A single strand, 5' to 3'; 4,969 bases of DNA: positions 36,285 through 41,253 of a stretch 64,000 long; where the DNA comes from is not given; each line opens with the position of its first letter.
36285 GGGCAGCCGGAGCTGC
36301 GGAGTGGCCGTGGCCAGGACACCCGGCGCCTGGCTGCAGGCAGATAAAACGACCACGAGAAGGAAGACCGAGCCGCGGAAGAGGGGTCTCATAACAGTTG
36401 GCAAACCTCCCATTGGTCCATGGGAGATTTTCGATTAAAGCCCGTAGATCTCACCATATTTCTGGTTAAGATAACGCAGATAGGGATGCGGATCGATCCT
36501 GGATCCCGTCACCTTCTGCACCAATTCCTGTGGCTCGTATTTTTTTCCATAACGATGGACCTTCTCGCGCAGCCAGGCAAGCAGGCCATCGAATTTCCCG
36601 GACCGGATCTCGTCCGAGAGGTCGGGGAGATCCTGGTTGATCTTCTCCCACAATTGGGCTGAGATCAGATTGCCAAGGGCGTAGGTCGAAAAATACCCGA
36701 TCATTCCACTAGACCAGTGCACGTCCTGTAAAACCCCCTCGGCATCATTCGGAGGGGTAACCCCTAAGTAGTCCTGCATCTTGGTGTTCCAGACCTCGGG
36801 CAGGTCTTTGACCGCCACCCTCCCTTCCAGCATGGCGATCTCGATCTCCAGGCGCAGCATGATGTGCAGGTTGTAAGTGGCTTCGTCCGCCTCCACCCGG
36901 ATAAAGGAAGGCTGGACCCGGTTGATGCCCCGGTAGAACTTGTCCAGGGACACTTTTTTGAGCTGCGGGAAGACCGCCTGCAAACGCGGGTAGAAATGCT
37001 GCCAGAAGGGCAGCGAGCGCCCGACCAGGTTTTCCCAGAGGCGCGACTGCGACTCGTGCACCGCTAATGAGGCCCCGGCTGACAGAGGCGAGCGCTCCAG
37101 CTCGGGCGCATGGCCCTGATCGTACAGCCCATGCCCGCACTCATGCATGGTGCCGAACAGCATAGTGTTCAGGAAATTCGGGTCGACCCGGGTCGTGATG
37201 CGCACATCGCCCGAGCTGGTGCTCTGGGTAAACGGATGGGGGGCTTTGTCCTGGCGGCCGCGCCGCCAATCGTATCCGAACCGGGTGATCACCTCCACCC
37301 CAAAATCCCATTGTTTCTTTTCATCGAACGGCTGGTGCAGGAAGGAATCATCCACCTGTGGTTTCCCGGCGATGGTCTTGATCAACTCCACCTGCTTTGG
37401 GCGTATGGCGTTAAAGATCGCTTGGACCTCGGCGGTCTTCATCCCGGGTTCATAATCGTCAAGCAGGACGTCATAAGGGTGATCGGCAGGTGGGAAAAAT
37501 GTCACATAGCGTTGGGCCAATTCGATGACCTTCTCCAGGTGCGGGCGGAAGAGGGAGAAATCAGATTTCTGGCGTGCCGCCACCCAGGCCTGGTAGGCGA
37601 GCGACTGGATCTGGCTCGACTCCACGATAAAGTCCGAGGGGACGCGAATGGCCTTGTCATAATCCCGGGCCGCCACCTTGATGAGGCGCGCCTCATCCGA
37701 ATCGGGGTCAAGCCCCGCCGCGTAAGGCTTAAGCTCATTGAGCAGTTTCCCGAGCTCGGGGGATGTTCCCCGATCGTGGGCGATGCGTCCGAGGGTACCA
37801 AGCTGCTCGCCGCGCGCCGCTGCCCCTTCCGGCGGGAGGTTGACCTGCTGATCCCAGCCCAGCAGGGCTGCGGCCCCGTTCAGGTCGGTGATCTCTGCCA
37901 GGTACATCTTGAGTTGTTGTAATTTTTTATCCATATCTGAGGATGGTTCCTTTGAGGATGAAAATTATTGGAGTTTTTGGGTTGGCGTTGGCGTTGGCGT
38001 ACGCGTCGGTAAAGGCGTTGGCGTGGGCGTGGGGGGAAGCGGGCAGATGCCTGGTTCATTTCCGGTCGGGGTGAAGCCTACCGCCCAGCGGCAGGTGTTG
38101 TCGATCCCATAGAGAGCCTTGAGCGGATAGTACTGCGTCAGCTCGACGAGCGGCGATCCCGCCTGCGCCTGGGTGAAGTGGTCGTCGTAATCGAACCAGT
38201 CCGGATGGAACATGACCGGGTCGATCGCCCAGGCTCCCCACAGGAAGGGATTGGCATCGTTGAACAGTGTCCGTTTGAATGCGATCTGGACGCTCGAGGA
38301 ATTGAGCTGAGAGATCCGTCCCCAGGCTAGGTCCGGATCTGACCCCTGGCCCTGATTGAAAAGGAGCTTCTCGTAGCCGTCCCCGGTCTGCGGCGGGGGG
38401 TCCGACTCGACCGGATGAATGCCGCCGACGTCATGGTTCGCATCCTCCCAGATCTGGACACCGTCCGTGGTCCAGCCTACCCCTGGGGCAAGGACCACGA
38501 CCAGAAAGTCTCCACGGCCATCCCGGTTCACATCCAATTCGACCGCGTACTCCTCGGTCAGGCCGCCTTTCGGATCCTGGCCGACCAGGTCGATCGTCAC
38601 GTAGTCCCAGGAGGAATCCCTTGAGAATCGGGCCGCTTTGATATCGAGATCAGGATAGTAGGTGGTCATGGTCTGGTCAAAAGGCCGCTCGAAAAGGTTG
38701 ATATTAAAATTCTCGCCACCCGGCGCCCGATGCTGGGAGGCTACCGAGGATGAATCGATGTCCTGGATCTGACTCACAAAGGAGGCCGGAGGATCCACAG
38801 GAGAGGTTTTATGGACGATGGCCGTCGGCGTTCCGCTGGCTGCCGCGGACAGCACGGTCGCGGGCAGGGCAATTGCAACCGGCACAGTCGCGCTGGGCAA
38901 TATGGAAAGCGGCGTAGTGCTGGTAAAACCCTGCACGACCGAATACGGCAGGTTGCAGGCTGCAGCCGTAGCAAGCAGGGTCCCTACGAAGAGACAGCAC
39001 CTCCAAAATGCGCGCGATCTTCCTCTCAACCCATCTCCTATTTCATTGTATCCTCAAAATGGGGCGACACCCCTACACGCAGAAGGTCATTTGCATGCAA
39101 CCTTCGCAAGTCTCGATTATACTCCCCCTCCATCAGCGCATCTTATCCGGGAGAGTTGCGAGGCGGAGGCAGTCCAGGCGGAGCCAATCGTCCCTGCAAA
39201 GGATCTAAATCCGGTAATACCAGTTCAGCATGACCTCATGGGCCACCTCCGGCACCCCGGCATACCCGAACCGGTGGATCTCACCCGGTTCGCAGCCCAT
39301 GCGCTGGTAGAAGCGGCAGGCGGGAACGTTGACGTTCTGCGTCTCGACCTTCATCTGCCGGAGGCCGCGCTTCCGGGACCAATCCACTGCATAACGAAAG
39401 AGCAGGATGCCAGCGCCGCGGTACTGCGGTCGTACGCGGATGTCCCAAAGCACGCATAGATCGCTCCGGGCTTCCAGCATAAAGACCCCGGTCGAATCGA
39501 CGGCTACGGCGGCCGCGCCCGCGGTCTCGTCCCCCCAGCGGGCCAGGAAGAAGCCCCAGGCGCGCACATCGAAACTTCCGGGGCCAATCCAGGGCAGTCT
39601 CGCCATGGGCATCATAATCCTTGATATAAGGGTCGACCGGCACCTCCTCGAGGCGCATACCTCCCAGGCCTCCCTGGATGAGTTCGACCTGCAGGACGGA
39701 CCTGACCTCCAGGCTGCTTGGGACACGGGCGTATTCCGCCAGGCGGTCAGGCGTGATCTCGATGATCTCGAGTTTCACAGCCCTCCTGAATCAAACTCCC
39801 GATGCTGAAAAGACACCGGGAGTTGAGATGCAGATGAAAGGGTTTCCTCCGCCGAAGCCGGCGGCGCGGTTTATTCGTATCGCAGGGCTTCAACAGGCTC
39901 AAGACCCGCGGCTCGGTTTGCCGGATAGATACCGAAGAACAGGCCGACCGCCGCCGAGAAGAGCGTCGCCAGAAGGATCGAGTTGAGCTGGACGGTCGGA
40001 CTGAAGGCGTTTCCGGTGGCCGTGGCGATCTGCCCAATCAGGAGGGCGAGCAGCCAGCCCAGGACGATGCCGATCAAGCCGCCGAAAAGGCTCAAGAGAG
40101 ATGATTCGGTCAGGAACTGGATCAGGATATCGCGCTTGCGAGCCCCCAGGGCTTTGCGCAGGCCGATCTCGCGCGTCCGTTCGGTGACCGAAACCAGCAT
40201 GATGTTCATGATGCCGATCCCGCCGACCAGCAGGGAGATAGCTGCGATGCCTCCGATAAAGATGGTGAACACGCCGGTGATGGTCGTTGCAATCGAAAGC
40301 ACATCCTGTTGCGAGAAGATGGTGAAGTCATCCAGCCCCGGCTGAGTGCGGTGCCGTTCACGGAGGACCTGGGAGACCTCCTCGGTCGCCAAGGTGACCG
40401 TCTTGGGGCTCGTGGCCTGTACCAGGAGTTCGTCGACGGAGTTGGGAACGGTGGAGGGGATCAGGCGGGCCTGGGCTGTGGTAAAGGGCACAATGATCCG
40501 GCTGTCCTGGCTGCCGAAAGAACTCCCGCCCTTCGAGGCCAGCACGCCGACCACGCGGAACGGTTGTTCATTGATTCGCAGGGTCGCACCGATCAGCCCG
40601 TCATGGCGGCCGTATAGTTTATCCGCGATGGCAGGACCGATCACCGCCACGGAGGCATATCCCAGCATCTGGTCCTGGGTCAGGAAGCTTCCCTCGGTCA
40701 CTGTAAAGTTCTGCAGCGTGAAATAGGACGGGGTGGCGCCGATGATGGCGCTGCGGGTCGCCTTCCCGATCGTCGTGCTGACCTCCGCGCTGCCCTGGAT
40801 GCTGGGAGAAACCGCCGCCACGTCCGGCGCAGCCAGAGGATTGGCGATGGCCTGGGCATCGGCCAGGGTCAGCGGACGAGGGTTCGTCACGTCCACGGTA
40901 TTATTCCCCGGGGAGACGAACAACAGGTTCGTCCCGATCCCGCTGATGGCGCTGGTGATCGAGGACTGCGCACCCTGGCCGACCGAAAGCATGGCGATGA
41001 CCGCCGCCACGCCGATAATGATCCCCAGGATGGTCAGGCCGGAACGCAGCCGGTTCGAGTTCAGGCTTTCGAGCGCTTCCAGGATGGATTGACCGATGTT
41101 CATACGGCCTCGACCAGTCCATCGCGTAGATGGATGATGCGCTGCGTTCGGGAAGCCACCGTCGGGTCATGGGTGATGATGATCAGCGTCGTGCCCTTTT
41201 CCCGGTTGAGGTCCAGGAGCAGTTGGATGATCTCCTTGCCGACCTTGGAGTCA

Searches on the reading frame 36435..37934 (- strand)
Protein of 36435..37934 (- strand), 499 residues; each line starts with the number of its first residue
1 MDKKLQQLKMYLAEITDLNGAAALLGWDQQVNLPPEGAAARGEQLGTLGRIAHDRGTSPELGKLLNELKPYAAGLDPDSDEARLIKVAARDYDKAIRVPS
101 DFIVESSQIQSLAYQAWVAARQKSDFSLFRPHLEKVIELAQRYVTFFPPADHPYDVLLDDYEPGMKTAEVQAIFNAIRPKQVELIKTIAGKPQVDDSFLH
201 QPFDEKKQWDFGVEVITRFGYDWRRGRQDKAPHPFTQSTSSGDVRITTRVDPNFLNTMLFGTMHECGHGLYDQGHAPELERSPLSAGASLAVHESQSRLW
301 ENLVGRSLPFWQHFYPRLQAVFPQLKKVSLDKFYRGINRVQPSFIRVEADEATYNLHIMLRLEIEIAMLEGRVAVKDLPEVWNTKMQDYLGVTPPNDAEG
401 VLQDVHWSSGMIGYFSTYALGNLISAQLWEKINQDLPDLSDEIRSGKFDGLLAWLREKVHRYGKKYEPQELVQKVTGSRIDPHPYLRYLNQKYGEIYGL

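Call 82: search_protein_families(library=pfam, proteins=[window:36435-37934:-], max_evalue=0.001)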
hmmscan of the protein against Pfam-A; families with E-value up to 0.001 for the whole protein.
window:36435-37934:- (499 aa): 1 family
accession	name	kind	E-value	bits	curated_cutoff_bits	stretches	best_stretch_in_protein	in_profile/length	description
PF02074.21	Peptidase_M32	-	1.1e-177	592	25.1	1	8-493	2-489/489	Carboxypeptidase Taq (M32) metallopeptidase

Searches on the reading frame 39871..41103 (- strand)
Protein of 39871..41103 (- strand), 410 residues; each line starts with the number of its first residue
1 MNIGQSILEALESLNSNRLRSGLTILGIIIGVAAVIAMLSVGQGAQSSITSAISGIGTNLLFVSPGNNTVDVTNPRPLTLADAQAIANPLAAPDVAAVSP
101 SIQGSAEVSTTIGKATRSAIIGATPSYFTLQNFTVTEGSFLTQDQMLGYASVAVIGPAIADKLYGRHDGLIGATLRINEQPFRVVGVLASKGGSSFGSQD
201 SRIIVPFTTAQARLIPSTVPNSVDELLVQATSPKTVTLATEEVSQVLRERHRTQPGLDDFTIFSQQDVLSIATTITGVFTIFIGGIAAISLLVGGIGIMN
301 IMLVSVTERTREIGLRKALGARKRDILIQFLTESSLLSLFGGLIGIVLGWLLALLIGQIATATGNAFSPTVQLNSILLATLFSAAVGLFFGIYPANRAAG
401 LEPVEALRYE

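Call 82: search_protein_families(library=pfam, proteins=[window:39871-41103:-], max_evalue=0.001)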
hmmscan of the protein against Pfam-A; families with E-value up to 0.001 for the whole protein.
window:39871-41103:- (410 aa): 2 families
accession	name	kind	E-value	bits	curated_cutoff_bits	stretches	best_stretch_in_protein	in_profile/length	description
PF12704.14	MacB_PCD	-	1.6e-48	166.2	27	1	21-245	1-206/207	MacB-like periplasmic core domain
PF02687.27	FtsX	-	1.5e-24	86.8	25.5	1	286-403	3-120/120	FtsX-like permease C-terminal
